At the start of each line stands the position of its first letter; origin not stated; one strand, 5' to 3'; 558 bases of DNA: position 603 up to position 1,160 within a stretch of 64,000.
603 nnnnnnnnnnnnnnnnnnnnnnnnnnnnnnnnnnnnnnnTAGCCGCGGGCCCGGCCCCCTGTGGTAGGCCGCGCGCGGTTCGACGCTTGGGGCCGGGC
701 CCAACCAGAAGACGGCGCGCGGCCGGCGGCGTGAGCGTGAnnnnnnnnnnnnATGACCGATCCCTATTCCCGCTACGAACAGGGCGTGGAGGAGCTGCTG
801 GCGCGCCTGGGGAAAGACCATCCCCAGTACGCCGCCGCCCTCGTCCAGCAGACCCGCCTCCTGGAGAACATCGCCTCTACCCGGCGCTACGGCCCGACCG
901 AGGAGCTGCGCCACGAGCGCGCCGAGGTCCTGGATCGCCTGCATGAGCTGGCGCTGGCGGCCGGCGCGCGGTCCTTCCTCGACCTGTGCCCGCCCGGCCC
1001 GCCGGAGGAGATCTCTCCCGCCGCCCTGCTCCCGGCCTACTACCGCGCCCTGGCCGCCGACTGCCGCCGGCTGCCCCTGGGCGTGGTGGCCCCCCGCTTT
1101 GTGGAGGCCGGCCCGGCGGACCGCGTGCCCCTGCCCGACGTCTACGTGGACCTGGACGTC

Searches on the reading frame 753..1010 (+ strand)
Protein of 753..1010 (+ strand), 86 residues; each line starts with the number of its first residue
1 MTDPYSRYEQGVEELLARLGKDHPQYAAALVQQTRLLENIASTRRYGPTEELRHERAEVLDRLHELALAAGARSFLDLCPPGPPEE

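Call 16: find_homologous_proteins(query=A1, max_evalue=0.001)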
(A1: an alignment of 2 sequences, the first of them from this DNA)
Query A1 (2 sequences): 57 candidates shared short words with the query, none scored E <= 0.001.

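Call 25: search_protein_representatives(alignment_id=A1)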
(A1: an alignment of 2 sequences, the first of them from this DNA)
Query: 2 sequences, 91 profile positions. Proteins with E-value up to 0.001 (for the whole library): 1201; up to 1e-10: 610; up to 1e-30: 1. The best 150 are listed.
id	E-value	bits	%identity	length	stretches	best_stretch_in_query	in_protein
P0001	8.9e-66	234.2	-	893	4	3-89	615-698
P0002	7.7e-29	115.8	-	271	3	34-83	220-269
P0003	1.6e-24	102.0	-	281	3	6-85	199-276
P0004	1.2e-23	99.1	-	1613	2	4-83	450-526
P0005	3.7e-23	97.6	-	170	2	7-82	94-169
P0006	8.4e-23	96.5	-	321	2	9-82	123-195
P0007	1.7e-22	95.5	-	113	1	8-84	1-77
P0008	1.3e-21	92.7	-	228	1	1-85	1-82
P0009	4.2e-21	91.0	-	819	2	7-86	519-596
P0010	1.1e-20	89.7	-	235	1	8-86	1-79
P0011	1.1e-20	89.6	-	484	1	1-89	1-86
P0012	1.1e-20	89.6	-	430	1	8-87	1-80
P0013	1.5e-20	89.2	-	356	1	1-83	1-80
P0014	1.5e-20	89.2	-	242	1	1-86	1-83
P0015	1.7e-20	89.1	-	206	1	1-85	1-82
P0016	2.8e-20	88.4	-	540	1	7-86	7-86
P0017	3.4e-20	88.1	-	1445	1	4-90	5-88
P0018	4.2e-20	87.8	-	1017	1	7-86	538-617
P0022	1.3e-19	86.2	-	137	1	8-89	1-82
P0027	2.7e-19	85.2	-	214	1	6-86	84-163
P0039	1.1e-18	83.3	-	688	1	7-85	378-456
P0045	1.3e-18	83.0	-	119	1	8-89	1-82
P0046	1.3e-18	83.0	-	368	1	3-85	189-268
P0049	1.9e-18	82.5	-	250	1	2-90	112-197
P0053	3.0e-18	81.9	-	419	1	3-85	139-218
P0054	3.2e-18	81.8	-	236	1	3-89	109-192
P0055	3.2e-18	81.8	-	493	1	8-84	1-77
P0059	5.0e-18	81.2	-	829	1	8-85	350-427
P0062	6.1e-18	80.9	-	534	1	7-84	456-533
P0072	1.4e-17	79.7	-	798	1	7-86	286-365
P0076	1.8e-17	79.4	-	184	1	2-82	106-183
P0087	3.2e-17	78.5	-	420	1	3-85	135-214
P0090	4.2e-17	78.2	-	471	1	3-88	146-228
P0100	8.2e-17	77.3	-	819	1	3-85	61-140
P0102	8.9e-17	77.1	-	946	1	7-89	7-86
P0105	1.0e-16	76.9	-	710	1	3-84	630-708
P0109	1.1e-16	76.8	-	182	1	3-86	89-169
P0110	1.1e-16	76.8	-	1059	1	9-87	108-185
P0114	1.6e-16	76.3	-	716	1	2-86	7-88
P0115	1.7e-16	76.2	-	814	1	3-82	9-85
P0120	2.0e-16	76.0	-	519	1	8-85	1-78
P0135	3.4e-16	75.3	-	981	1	7-84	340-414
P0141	5.4e-16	74.6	-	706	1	2-82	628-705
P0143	6.2e-16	74.4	-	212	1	3-84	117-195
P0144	6.5e-16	74.4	-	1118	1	4-87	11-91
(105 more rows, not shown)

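Call 29: search_protein_families(library=pfam, alignment_id=A2, max_evalue=0.001)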
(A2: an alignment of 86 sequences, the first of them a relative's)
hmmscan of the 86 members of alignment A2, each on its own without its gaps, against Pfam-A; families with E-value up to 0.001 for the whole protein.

A. member 1, P0001 (893 aa): 22 families
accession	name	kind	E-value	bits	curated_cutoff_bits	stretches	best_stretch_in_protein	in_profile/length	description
PF00515.34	TPR_1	-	6.3e-36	121.2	27.8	5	355-385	3-33/34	Tetratricopeptide repeat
PF07719.23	TPR_2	-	6.4e-30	101.2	27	3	356-385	4-33/34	Tetratricopeptide repeat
PF13181.12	TPR_8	-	6e-29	98.1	25.7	2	319-352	1-34/34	Tetratricopeptide repeat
PF13414.12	TPR_11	-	1.4e-24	85.9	26.8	2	264-299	7-42/42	TPR repeat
PF13424.12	TPR_12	-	1.8e-22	79.7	30.1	3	358-416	8-74/77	Tetratricopeptide repeat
PF13176.12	TPR_7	-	1.3e-21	75.2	27.9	1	355-386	1-34/36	Tetratricopeptide repeat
PF14559.12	TPR_19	-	1.4e-19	70.6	25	2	365-418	3-56/68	Tetratricopeptide repeat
PF13431.12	TPR_17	-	3.6e-19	67.8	24.4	0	376-406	2-32/34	Tetratricopeptide repeat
PF13428.12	TPR_14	-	3e-18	64.9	23.5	1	359-395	7-43/44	Tetratricopeptide repeat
PF13432.12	TPR_16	-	7.7e-18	65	32.7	1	359-415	3-59/65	Tetratricopeptide repeat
PF13374.12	TPR_10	-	8.8e-11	41.9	27.5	0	357-383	6-32/42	Tetratricopeptide repeat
PF13371.12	TPR_9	-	2.2e-10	40.9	35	1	359-417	1-59/73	Tetratricopeptide repeat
PF13174.12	TPR_6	-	3.4e-09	37.2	26.3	0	359-385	6-32/33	Tetratricopeptide repeat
PF23914.1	TPR_CcmH_CycH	-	1.4e-07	31.9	42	0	322-387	53-121/158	Cytochrome c-type biogenesis protein H TPR domain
PF14561.12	TPR_20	-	1.3e-06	29.1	25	0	336-412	5-83/90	Tetratricopeptide repeat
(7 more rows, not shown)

B. families by the number of members that match (of 86 scanned): 95 families (the first 25 are shown)
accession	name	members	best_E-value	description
PF13191.12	AAA_16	14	1.5e-10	AAA ATPase domain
PF13401.12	AAA_22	12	1.5e-13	AAA domain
PF19960.5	EAD7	10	3.7e-24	Effector-associated domain 7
PF13676.11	TIR_2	9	5e-32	TIR domain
PF13424.12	TPR_12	8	6e-35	Tetratricopeptide repeat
PF05729.18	NACHT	8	3e-12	NACHT domain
PF01582.25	TIR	8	9.6e-12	TIR domain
PF00515.34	TPR_1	7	6.3e-36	Tetratricopeptide repeat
PF07719.23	TPR_2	7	6.4e-30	Tetratricopeptide repeat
PF13428.12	TPR_14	7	3e-18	Tetratricopeptide repeat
PF13289.12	SIR2_2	6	2.1e-30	SIR2-like domain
PF13181.12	TPR_8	6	6e-29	Tetratricopeptide repeat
PF00931.28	NB-ARC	6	1.7e-27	NB-ARC domain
PF13374.12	TPR_10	6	6.9e-18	Tetratricopeptide repeat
PF13414.12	TPR_11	5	1.4e-24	TPR repeat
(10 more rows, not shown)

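Call 32: search_protein_families(library=pfam, alignment_id=A3, max_evalue=1)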
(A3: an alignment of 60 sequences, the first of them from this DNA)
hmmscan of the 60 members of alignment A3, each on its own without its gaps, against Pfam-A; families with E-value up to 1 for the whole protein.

A. member 1, seq(86 aa): 1 family
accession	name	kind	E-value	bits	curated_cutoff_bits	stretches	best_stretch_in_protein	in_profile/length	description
PF05139.19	Erythro_esteras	-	0.21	11.6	26.4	1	3-66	81-149/358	Erythromycin esterase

B. families by the number of members that match (of 60 scanned): 28 families (the first 25 are shown)
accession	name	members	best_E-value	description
PF19964.5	EAD11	12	7e-05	Effector-associated domain 11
PF09798.14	LCD1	2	0.083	DNA damage checkpoint protein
PF14361.12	RsbRD_N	1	0.013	RsbT co-antagonist protein rsbRD N-terminal domain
PF14276.11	DUF4363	1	0.028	Domain of unknown function (DUF4363)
PF18520.6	Spc110_C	1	0.054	Spindle pole body component 110 C-terminal domain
PF24225.1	DUF7441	1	0.06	Domain of unknown function (DUF7441)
PF12269.13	CpG_bind_C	1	0.061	CpG binding protein C-terminal domain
PF20687.2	CsoSCA_N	1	0.061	Carboxysome Shell Carbonic Anhydrase, N-terminal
PF23257.1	DUF7071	1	0.062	Domain of unknown function (DUF7071)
PF15674.10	CCDC23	1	0.068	Coiled-coil domain-containing protein 23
PF20492.3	ERM_helical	1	0.083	Ezrin/radixin/moesin, alpha-helical domain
PF20750.3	PAP_NTPase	1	0.083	Poly(A) polymerase nucleotidyltransferase domain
PF20194.3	DUF6557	1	0.084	Family of unknown function (DUF6557)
PF12472.13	DUF3693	1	0.096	Phage related protein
PF09177.16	STX6_10_61_N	1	0.096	Syntaxin 6/10/61, N-terminal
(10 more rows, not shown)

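Call 33: search_protein_families(library=pfam, proteins=[P0049, P0054, P0053, P0087, P0090, P0046, P0027, P0076, P0109, P0143], max_evalue=0.01)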
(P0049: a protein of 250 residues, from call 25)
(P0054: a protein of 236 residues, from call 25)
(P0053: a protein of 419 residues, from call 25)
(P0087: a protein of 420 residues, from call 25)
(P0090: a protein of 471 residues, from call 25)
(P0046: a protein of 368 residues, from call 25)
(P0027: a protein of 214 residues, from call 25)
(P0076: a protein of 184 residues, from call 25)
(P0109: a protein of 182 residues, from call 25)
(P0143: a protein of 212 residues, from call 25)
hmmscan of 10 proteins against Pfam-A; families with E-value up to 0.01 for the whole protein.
P0049 (250 aa): 0 families

P0054 (236 aa): 1 family
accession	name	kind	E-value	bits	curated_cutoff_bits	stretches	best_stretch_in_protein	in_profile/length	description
PF03781.23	FGE-sulfatase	-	0.002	18.3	23.3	1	196-235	3-40/255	Sulfatase-modifying factor enzyme 1-like domain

P0053 (419 aa): 1 family
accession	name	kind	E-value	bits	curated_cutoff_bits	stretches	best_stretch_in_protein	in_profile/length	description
PF00072.30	Response_reg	-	1.3e-15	57.9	30.2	1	4-113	1-102/111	Response regulator receiver domain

P0087 (420 aa): 3 families
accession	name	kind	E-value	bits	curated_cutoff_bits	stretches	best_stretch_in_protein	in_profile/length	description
PF19960.5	EAD7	-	3.3e-12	46.5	32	1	246-309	1-62/62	Effector-associated domain 7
PF13646.12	HEAT_2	-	3.4e-07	30.9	27.7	1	332-389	14-70/88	HEAT repeats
PF03130.22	HEAT_PBS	-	0.00096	19.9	20.9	0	337-356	4-23/27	PBS lyase HEAT-like repeat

P0090 (471 aa): 6 families
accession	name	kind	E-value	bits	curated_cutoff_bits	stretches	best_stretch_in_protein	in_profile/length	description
PF20702.3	nSTAND2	-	8.4e-18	65.1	24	1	254-422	109-273/279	Novel STAND NTPase 2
PF20703.3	nSTAND1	-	7.6e-06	26.2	27.1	1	23-64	11-52/379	Novel STAND NTPase 1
PF14516.12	AAA_35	-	6.7e-05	22.3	27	0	31-89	16-69/331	AAA-like domain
PF13401.12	AAA_22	-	0.00018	22.2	27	1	44-112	4-64/130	AAA domain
PF13191.12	AAA_16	-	0.00029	21.8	32.6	1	28-114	2-94/167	AAA ATPase domain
PF13173.12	AAA_14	-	0.0014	19.1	27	1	46-86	3-36/129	AAA domain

P0046 (368 aa): 3 families
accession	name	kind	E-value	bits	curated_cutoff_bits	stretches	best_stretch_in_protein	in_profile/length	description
PF13676.11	TIR_2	-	4.4e-26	92.2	28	1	16-136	1-121/122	TIR domain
PF19960.5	EAD7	-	1.1e-23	83.3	32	1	296-357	1-62/62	Effector-associated domain 7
PF01582.25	TIR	-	7.5e-05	23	21.3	1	25-109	15-97/179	TIR domain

P0027 (214 aa): 0 families

P0076 (184 aa): 2 families
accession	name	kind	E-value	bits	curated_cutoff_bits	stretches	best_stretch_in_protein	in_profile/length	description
PF19960.5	EAD7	-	6e-20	71.2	32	1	18-79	1-62/62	Effector-associated domain 7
PF19955.5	EAD1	-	0.0086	17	24.2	0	15-80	8-78/90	Effector-associated domain 1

P0109 (182 aa): 2 families
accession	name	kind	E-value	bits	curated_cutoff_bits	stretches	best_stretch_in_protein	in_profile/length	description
PF13545.12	HTH_Crp_2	-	0.0044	17.4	27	1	20-64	18-61/70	Crp-like helix-turn-helix domain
PF13601.12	HTH_34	-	0.0046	17.5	27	1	29-83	20-74/80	Winged helix DNA-binding domain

P0143 (212 aa): 0 families

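Call 35: find_homologous_proteins(query=A3, max_evalue=0.001)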
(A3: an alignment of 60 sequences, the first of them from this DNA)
Query A3 (60 sequences) (86 aa, profile of the alignment): 12 proteins with E <= 0.001 among 8000 candidates.
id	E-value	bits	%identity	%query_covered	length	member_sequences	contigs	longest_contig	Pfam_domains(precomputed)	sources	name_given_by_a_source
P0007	4.7e-29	118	33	90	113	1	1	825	-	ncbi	-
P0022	6.6e-26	108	32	87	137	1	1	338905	-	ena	-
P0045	3.8e-25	106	32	85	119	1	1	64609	-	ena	-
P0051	2.4e-23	100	34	85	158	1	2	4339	PF19962.5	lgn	-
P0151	2.4e-21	94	30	85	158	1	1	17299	PF19962.5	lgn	-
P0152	9.9e-21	92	36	79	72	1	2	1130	-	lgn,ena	-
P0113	6.3e-20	89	30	92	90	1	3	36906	-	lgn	-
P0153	1.3e-18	85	38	84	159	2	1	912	PF19960.7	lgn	-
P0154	1.4e-16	78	-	-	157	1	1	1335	PF19960.7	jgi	jgi:hypothetical protein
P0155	3.2e-13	68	32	84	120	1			-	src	-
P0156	3.8e-12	64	32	84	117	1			-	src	-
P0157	2.8e-9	55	-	-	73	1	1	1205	-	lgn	-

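Call 44: search_protein_families(library=pfam, proteins=[P0018, P0059, P0009, P0072, P0039, P0016, P0062, P0120, P0055, P0012], max_evalue=0.0001)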
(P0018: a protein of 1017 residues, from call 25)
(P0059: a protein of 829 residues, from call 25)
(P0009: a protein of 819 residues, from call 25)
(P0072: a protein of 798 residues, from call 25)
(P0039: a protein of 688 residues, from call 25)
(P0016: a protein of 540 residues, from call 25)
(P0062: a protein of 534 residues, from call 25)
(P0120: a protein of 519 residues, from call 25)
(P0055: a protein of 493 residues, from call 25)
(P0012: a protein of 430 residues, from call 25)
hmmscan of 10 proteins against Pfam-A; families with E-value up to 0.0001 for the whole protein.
P0018 (1017 aa): 2 families
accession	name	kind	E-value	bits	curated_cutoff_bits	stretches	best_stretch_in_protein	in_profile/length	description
PF00656.27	Peptidase_C14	-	1.1e-25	91.1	21.4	1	771-1007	2-228/233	Caspase domain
PF14516.12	AAA_35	-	3e-20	72.8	27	1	9-344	4-326/331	AAA-like domain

P0059 (829 aa): 3 families
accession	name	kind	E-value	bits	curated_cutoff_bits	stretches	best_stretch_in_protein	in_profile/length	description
PF00656.27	Peptidase_C14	-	6.1e-24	85.4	21.4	1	581-815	2-225/233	Caspase domain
PF14516.12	AAA_35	-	7.8e-12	45.1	27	1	10-327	6-320/331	AAA-like domain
PF01637.24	ATPase_2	-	3.9e-09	37.1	33.2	1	17-237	1-219/225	ATPase domain predominantly from Archaea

P0009 (819 aa): 2 families
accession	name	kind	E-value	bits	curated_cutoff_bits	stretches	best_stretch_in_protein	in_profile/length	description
PF13289.12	SIR2_2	-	1.2e-23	84.2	24.5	1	226-361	1-139/141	SIR2-like domain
PF00656.27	Peptidase_C14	-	6.4e-23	82.1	21.4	1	622-817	2-193/233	Caspase domain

P0072 (798 aa): 2 families
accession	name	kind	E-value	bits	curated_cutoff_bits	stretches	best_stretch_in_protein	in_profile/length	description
PF13289.12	SIR2_2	-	2.8e-24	86.2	24.5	1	110-246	2-139/141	SIR2-like domain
PF12770.12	CHAT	-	5.4e-23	82.3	24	1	478-776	3-272/289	CHAT domain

P0039 (688 aa): 1 family
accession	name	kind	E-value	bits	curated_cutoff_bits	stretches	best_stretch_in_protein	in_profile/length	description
PF14516.12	AAA_35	-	1.2e-17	64.2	27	1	11-296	5-292/331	AAA-like domain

P0016 (540 aa): 2 families
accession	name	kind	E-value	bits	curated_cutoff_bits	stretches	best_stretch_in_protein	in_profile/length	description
PF13676.11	TIR_2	-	2.3e-25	89.9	28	1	141-263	2-122/122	TIR domain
PF01582.25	TIR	-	9.6e-12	45.5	21.3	1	138-232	2-96/179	TIR domain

P0062 (534 aa): 3 families
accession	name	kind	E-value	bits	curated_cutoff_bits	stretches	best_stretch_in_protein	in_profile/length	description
PF13289.12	SIR2_2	-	6.7e-24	85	24.5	1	284-419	2-140/141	SIR2-like domain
PF13676.11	TIR_2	-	3.7e-11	44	28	1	7-102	2-93/122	TIR domain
PF01582.25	TIR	-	1.9e-05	25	21.3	1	20-97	20-94/179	TIR domain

P0120 (519 aa): 1 family
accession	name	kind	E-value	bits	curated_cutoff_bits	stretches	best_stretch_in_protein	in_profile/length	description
PF12770.12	CHAT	-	3.4e-23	82.9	24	1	219-493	17-266/289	CHAT domain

P0055 (493 aa): 2 families
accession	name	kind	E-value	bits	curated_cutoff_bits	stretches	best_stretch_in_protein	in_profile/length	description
PF19961.5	EAD8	-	7.5e-24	84.7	27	1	109-201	4-96/96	Effector-associated domain 8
PF01048.26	PNP_UDP_1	-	3e-22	79.6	25.1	1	237-478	2-226/233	Phosphorylase superfamily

P0012 (430 aa): 3 families
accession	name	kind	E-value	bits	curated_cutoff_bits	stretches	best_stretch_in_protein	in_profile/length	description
PF13365.12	Trypsin_2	-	5.4e-19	69.8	27.6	1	258-397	1-144/144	Trypsin-like peptidase domain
PF19961.5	EAD8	-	1e-08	36.2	27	1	130-243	2-95/96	Effector-associated domain 8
PF00089.32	Trypsin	-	3.5e-06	27.4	20.6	1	257-400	26-197/220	Trypsin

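Call 45: search_protein_families(library=pfam, proteins=[P0017, P0144, P0110, P0135, P0102, P0100, P0115, P0114, P0105, P0141], max_evalue=0.0001)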
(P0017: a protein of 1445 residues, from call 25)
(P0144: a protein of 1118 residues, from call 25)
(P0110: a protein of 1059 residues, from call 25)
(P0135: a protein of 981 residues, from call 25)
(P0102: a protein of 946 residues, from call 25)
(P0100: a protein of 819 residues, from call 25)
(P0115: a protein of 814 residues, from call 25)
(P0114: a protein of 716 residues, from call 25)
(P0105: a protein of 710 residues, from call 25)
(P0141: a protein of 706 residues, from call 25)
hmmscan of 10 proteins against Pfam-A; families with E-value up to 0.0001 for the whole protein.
P0017 (1445 aa): 9 families
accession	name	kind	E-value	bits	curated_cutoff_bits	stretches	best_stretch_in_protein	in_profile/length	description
PF13401.12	AAA_22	-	1.5e-13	51.6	27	1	1109-1233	7-127/130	AAA domain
PF05729.18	NACHT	-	3e-12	47.1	26.7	1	271-442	3-165/167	NACHT domain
PF13191.12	AAA_16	-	6.3e-10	40.2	32.6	0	258-364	11-102/167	AAA ATPase domain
PF01637.24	ATPase_2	-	6.9e-09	36.3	33.2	1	1091-1294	1-220/225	ATPase domain predominantly from Archaea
PF20703.3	nSTAND1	-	5.6e-08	33.2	27.1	1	1088-1437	13-365/379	Novel STAND NTPase 1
PF25201.1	nSTAND6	-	1.1e-05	26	27.7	0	1092-1202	2-117/148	Novel STAND NTPase 6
PF13374.12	TPR_10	-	1.9e-05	25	27.5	0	811-843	5-37/42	Tetratricopeptide repeat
PF07728.20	AAA_5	-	3.4e-05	24.3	22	0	270-399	1-127/139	AAA domain (dynein-related subfamily)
PF13481.12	AAA_25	-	9.9e-05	22.5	27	0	254-304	20-66/195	AAA domain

P0144 (1118 aa): 6 families
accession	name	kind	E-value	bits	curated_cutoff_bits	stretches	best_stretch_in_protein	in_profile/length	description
PF00931.28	NB-ARC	-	1.7e-27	96.7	23.5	1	106-312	4-224/248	NB-ARC domain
PF13424.12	TPR_12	-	1.2e-13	51.5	30.1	1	650-720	6-76/77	Tetratricopeptide repeat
PF07719.23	TPR_2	-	2.3e-09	37.1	27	0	566-598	1-33/34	Tetratricopeptide repeat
PF00515.34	TPR_1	-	3.4e-07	30.2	27.8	0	567-597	2-32/34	Tetratricopeptide repeat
PF13428.12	TPR_14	-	4.2e-06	27.4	23.5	0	566-602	1-37/44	Tetratricopeptide repeat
PF13414.12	TPR_11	-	5.1e-05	23.3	26.8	0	573-598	1-26/42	TPR repeat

P0110 (1059 aa): 2 families
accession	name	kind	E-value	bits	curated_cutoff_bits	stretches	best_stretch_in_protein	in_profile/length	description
PF00656.27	Peptidase_C14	-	6.5e-19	69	21.4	2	7-92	1-86/233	Caspase domain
PF13289.12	SIR2_2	-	4.9e-05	23.9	24.5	0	459-559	2-101/141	SIR2-like domain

P0135 (981 aa): 17 families
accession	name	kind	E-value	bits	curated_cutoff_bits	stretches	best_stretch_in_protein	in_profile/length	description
PF13424.12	TPR_12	-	1.3e-29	102.6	30.1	2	637-709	2-76/77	Tetratricopeptide repeat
PF07719.23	TPR_2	-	1.3e-22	78.4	27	0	640-667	3-30/34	Tetratricopeptide repeat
PF17874.7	TPR_MalT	-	1.3e-18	67.8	45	1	613-832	16-236/336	MalT-like TPR region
PF13374.12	TPR_10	-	6.9e-18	64.5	27.5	1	678-710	2-34/42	Tetratricopeptide repeat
PF00515.34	TPR_1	-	3.1e-17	62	27.8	0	639-667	2-30/34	Tetratricopeptide repeat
PF13176.12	TPR_7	-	1.1e-11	44.3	27.9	0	641-674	2-35/36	Tetratricopeptide repeat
PF13428.12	TPR_14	-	1.8e-11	43.9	23.5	0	639-667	2-30/44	Tetratricopeptide repeat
PF13191.12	AAA_16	-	1.5e-10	42.3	32.6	1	15-163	1-145/167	AAA ATPase domain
PF13181.12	TPR_8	-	6.5e-10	38.8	25.7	0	724-745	7-28/34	Tetratricopeptide repeat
PF10602.15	RPN7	-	2.6e-08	34.2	29.6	0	717-821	35-136/174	26S proteasome subunit RPN7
PF13432.12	TPR_16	-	2.7e-08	34.5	32.7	0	571-627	8-60/65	Tetratricopeptide repeat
PF07721.20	TPR_4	-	4.1e-08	33.5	27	0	678-703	1-26/26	Tetratricopeptide repeat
PF13401.12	AAA_22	-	3.2e-07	31.1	27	1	35-197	5-124/130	AAA domain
PF25201.1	nSTAND6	-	3.3e-06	27.6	27.7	1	18-96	3-78/148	Novel STAND NTPase 6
PF01637.24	ATPase_2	-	9.2e-06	26.1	33.2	1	16-201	1-161/225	ATPase domain predominantly from Archaea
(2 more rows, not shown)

P0102 (946 aa): 1 family
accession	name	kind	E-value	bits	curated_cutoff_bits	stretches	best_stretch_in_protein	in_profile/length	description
PF05729.18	NACHT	-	1.4e-11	45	26.7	1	151-312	3-166/167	NACHT domain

P0100 (819 aa): 12 families
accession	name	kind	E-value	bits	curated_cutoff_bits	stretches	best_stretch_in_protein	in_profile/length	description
PF13424.12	TPR_12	-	1.3e-21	77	30.1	2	705-775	4-76/77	Tetratricopeptide repeat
PF00931.28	NB-ARC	-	3.6e-13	49.8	23.5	1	167-373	2-207/248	NB-ARC domain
PF07719.23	TPR_2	-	3.8e-11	42.6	27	0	709-733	6-30/34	Tetratricopeptide repeat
PF00515.34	TPR_1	-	5.3e-09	36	27.8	0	710-733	7-30/34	Tetratricopeptide repeat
PF17874.7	TPR_MalT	-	5.4e-09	36.2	45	1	601-780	12-197/336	MalT-like TPR region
PF13181.12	TPR_8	-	6.4e-09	35.7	25.7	0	632-658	3-29/34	Tetratricopeptide repeat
PF13191.12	AAA_16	-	1.1e-07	32.9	32.6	1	162-302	1-165/167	AAA ATPase domain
PF13428.12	TPR_14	-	2.6e-07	31.1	23.5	0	705-734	2-31/44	Tetratricopeptide repeat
PF23914.1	TPR_CcmH_CycH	-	1.9e-05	25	42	1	632-732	52-149/158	Cytochrome c-type biogenesis protein H TPR domain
PF23231.1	HAT_Syf1_CNRKL1_C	-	3.2e-05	23.3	27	0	704-792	9-94/397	Pre-mRNA-splicing factor Syf1/CRNKL1 C-terminal HAT repeat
PF13374.12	TPR_10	-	3.5e-05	24.1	27.5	0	677-696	11-30/42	Tetratricopeptide repeat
PF13176.12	TPR_7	-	5.3e-05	23.4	27.9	0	632-666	1-34/36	Tetratricopeptide repeat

P0115 (814 aa): 5 families
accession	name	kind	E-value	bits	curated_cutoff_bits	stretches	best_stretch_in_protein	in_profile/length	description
PF13646.12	HEAT_2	-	8.1e-13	48.9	27.7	2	622-696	2-73/88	HEAT repeats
PF05729.18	NACHT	-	2.1e-09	37.9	26.7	1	184-354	1-165/167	NACHT domain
PF24883.2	NPHP3_N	-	2e-05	25.3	24.8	0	183-318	22-164/164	Nephrocystin 3, N-terminal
PF02985.28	HEAT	-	4.9e-05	23.6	23.5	0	734-750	13-29/31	HEAT repeat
PF13191.12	AAA_16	-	5.4e-05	24.2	32.6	1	169-306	5-157/167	AAA ATPase domain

P0114 (716 aa): 3 families
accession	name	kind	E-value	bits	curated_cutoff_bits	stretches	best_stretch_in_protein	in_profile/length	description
PF13401.12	AAA_22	-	6.7e-08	33.4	27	1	155-297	4-118/130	AAA domain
PF01637.24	ATPase_2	-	2.1e-07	31.4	33.2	1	137-282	1-131/225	ATPase domain predominantly from Archaea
PF13191.12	AAA_16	-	4.9e-07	30.8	32.6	1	142-270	10-144/167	AAA ATPase domain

P0105 (710 aa): 3 families
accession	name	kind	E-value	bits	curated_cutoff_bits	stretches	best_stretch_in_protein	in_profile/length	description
PF19974.5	TCAD9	-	3e-34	119.3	40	1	148-559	7-426/429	Ternary complex associated domain 9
PF19960.5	EAD7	-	8.4e-09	35.5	32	1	10-74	1-61/62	Effector-associated domain 7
PF01636.29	APH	-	9.9e-05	22.6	23.2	0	424-472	159-209/239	Phosphotransferase enzyme family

P0141 (706 aa): 2 families
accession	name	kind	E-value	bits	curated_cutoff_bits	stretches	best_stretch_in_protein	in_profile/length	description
PF19974.5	TCAD9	-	1.3e-40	140.4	40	1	158-508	8-368/429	Ternary complex associated domain 9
PF19960.5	EAD7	-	2.6e-19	69.2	32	1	10-71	1-62/62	Effector-associated domain 7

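Call 71: predict_structure(alignment_id=A3)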
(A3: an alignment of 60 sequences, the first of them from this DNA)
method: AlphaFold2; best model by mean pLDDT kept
length: 86 residues; sequences in the alignment: 60
mean_pLDDT: 94.0   pTM: 0.82
mean pLDDT of the five models: 94.0, 93.6, 92.9, 92.9, 92.7
residues with pLDDT >= 90: 76; 70-90: 6; 50-70: 4; < 50: 0
segments of 3 or more residues with pLDDT < 50: none
pLDDT, mean of each block of 10 residues (from residue 1): 89 97 98 98 97 98 97 93 68
secondary structure, 60 per line:
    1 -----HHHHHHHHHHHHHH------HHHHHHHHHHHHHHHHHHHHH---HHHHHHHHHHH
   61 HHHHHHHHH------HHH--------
elements in order: H6-19 H26-46 H50-69
